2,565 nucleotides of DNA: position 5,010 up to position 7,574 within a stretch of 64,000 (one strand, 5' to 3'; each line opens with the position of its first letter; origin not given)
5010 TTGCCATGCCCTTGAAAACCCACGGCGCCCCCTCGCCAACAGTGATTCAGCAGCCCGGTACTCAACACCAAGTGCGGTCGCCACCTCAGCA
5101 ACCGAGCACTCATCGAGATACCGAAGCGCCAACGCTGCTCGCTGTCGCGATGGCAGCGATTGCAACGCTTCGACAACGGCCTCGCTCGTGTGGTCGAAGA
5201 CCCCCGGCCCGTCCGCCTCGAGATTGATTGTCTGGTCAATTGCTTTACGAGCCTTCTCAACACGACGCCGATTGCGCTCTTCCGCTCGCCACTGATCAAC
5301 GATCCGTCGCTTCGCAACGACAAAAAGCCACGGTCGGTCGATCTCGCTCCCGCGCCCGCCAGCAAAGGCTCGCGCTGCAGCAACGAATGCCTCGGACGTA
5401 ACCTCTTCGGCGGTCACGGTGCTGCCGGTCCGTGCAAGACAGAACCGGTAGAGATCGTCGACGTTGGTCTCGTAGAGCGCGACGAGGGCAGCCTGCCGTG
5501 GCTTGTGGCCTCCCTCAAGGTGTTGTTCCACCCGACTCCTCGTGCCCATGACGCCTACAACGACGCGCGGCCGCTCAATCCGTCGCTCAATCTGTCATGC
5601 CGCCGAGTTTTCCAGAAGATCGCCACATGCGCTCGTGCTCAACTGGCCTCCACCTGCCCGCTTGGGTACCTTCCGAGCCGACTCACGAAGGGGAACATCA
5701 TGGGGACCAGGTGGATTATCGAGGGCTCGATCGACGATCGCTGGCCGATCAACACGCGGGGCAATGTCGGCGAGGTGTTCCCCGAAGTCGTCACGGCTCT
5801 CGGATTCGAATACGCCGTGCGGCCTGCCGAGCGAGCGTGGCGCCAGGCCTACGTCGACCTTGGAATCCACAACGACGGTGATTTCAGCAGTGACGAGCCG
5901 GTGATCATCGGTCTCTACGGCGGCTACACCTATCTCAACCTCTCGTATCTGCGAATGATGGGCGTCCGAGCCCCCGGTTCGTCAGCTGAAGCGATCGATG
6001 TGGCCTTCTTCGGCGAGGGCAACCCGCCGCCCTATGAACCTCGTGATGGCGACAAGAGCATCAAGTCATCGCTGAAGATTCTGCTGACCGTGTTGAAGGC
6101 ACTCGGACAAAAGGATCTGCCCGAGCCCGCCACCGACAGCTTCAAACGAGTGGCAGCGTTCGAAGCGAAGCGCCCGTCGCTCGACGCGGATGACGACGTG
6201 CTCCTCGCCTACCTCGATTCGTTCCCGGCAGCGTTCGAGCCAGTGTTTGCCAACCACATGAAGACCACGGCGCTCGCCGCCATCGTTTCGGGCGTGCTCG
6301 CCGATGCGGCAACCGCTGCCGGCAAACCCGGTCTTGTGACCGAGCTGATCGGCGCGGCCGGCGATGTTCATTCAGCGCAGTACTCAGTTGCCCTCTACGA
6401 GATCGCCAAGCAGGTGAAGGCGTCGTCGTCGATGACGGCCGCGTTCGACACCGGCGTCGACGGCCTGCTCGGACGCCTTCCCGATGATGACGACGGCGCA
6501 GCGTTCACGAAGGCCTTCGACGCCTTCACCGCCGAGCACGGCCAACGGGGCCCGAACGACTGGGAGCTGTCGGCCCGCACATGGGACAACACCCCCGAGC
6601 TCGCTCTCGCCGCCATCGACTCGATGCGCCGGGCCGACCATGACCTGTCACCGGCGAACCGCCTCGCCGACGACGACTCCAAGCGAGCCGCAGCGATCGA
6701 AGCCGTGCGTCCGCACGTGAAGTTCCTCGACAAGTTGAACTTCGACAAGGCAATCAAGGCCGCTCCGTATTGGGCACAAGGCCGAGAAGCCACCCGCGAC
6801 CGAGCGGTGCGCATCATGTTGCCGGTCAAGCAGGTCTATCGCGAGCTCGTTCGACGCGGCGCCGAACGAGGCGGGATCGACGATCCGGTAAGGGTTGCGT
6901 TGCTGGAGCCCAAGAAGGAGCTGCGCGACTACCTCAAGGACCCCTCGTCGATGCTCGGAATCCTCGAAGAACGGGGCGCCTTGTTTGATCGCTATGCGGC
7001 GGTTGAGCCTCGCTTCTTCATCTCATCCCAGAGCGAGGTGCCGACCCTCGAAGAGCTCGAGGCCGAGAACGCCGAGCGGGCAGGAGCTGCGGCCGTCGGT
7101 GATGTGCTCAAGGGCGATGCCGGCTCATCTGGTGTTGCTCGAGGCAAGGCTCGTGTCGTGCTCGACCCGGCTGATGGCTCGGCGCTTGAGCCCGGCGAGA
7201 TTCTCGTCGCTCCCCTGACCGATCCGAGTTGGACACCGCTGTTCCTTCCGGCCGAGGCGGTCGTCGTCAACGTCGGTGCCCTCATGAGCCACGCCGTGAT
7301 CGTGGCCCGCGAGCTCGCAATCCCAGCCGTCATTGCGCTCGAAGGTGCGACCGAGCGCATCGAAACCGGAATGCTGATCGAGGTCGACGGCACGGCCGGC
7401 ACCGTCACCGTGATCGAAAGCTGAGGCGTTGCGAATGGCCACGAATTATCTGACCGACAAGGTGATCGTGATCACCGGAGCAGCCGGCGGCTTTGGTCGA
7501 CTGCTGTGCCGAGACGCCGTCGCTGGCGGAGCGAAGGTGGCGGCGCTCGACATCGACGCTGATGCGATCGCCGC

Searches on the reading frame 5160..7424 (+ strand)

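Call 25: search_protein_families(library=pfam, proteins=[window:5160-7424:+], max_evalue=0.001)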
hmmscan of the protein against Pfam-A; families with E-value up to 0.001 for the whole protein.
window:5160-7424:+ (754 aa): 1 family
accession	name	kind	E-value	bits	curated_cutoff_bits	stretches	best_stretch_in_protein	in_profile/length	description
PF00391.29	PEP-utilizers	-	6.9e-21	74.1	23.1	1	677-747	2-72/72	PEP-utilising enzyme, mobile domain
